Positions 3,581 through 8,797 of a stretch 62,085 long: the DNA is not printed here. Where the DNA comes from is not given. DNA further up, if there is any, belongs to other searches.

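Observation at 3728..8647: AT-rich single-gene islet encoding a DEDD exonuclease + RecQ core + UvrD-like helicase fusion (1639 aa)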

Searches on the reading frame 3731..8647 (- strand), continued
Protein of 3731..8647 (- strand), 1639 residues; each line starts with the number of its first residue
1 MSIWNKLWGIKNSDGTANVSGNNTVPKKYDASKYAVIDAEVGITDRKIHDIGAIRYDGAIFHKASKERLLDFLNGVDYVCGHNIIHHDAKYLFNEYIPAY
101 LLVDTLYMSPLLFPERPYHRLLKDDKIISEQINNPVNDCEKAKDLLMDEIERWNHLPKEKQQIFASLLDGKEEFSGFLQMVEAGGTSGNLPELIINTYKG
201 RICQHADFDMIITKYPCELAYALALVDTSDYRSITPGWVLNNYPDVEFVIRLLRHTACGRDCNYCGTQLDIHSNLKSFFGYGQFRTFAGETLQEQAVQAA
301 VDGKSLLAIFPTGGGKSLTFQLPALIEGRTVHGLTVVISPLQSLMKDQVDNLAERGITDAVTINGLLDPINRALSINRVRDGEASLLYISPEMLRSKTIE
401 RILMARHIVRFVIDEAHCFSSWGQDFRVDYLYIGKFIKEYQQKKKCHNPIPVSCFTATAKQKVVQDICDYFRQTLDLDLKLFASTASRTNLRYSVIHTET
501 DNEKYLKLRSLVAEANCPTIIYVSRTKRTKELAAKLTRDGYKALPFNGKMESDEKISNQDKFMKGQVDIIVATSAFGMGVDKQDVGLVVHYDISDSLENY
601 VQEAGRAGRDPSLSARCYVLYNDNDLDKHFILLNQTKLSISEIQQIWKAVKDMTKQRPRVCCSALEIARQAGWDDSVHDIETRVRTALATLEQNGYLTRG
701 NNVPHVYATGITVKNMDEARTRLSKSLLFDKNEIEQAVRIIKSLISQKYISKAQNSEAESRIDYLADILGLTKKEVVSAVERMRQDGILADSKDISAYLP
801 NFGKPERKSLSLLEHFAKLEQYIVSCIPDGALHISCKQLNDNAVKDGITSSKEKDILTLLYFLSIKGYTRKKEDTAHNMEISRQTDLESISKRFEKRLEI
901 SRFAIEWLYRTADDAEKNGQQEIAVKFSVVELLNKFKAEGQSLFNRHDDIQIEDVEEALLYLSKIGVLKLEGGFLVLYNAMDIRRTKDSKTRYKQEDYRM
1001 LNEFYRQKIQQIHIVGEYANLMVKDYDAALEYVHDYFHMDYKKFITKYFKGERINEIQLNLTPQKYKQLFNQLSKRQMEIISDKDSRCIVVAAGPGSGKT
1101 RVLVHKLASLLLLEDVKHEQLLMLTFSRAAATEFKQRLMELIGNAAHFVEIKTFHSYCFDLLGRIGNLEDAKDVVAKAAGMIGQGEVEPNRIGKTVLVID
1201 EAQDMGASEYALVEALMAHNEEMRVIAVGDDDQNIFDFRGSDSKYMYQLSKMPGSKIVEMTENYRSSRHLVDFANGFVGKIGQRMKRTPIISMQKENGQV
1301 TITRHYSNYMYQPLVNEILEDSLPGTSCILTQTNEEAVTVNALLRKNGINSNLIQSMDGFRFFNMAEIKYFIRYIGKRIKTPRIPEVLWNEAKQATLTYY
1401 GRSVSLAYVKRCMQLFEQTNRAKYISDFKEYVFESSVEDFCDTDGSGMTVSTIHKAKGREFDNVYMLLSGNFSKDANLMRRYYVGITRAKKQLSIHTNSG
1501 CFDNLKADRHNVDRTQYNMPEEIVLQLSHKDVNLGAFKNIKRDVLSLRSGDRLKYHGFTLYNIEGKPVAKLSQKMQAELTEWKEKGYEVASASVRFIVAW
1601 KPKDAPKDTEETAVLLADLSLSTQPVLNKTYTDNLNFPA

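Call 99: get_annotated_region(hit=H7, flank=7000)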
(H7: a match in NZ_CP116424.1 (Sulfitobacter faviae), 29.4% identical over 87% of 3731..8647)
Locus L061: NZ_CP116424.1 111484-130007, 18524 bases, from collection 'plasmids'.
description: Sulfitobacter faviae strain SCSIO W_1865 plasmid unnamed1, complete sequence
organism: Sulfitobacter faviae (NCBI taxid 1775881)
taxonomy: Bacteria; Pseudomonadota; Alphaproteobacteria; Rhodobacterales; Roseobacteraceae; Sulfitobacter; Sulfitobacter faviae
host: -; source: Hexacorallia,culture,Cold water coral; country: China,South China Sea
typing (MOB-suite, as given by PLSDB): non-mobilizable
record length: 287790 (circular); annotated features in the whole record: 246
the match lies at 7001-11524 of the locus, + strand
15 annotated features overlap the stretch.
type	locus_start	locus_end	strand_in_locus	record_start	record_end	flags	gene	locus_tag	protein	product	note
CDS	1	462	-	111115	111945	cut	-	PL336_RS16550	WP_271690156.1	hypothetical protein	-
CDS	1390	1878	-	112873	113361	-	-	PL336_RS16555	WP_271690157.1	acyloxyacyl hydrolase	-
CDS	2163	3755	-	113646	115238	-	-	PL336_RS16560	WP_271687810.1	IS66 family transposase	-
CDS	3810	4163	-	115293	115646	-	tnpB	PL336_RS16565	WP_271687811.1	IS66 family insertion sequence element accessory protein TnpB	-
CDS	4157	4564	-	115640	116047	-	-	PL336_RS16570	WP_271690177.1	transposase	-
CDS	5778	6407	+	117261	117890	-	-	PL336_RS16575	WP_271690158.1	hypothetical protein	-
CDS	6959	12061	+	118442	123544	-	-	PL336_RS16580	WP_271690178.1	RecQ family ATP-dependent DNA helicase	GO:0006310 - DNA recombination [Evidence IEA]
CDS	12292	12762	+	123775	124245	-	-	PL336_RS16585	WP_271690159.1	hypothetical protein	-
CDS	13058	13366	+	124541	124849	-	-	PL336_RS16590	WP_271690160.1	hypothetical protein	-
CDS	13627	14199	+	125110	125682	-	-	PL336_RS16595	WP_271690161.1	isopropylmalate isomerase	-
CDS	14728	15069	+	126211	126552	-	-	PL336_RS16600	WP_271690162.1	hypothetical protein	-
CDS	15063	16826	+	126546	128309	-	-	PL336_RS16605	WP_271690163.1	hypothetical protein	-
CDS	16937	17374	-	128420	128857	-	-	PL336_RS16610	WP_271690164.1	type II toxin-antitoxin system VapC family toxin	-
CDS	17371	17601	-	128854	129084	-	-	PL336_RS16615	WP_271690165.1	type II toxin-antitoxin system prevent-host-death family antitoxin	GO:0008219 - cell death [Evidence IEA]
CDS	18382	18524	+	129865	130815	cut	-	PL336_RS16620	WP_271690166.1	glycosyltransferase family A protein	-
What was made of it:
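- VapBC and IS66 (call 99)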

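Call 100: get_annotated_region(hit=H12, flank=7000)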
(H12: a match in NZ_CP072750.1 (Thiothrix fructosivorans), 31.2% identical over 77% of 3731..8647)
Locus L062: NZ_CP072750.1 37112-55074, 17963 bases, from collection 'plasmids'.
description: Thiothrix fructosivorans strain ATCC 49748 plasmid pTfr153, complete sequence
organism: Thiothrix fructosivorans (NCBI taxid 111770)
taxonomy: Bacteria; Pseudomonadota; Gammaproteobacteria; Thiotrichales; Thiotrichaceae; Thiothrix; Thiothrix fructosivorans
host: -; source: cell culture; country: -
typing (MOB-suite, as given by PLSDB): non-mobilizable
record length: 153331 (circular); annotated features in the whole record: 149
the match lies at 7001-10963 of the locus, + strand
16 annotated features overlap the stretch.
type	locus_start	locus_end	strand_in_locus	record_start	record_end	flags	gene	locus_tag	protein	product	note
CDS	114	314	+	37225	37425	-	-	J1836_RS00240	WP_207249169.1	hypothetical protein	-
CDS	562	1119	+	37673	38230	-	-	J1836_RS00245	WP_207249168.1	septal ring lytic transglycosylase RlpA family protein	-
CDS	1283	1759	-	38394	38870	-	-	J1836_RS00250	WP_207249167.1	LysM domain-containing protein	-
CDS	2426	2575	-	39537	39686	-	-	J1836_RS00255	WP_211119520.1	hypothetical protein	-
CDS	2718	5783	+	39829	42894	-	-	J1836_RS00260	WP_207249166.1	cellulase family glycosylhydrolase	GO:0071704 - organic substance metabolic process [Evidence IEA]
CDS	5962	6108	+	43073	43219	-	-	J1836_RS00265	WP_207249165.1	hypothetical protein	-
CDS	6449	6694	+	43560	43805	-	-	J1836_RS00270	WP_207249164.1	helix-turn-helix domain-containing protein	-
CDS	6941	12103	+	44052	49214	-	-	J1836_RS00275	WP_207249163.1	RecQ family ATP-dependent DNA helicase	GO:0006310 - DNA recombination [Evidence IEA]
CDS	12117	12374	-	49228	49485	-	-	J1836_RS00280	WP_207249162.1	hypothetical protein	-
CDS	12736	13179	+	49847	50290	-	-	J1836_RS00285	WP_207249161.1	hypothetical protein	-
CDS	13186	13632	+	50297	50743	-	-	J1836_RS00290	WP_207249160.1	hypothetical protein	-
CDS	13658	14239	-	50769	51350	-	-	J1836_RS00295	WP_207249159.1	3'-5' exonuclease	-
CDS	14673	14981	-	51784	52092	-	-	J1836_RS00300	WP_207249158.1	hypothetical protein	-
CDS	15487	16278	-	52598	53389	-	-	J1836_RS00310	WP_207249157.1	WYL domain-containing protein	-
CDS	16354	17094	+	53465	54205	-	-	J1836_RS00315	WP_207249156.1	CRISPR-associated endoribonuclease Cas6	-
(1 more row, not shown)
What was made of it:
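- Cas6 and WYL (call 100)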
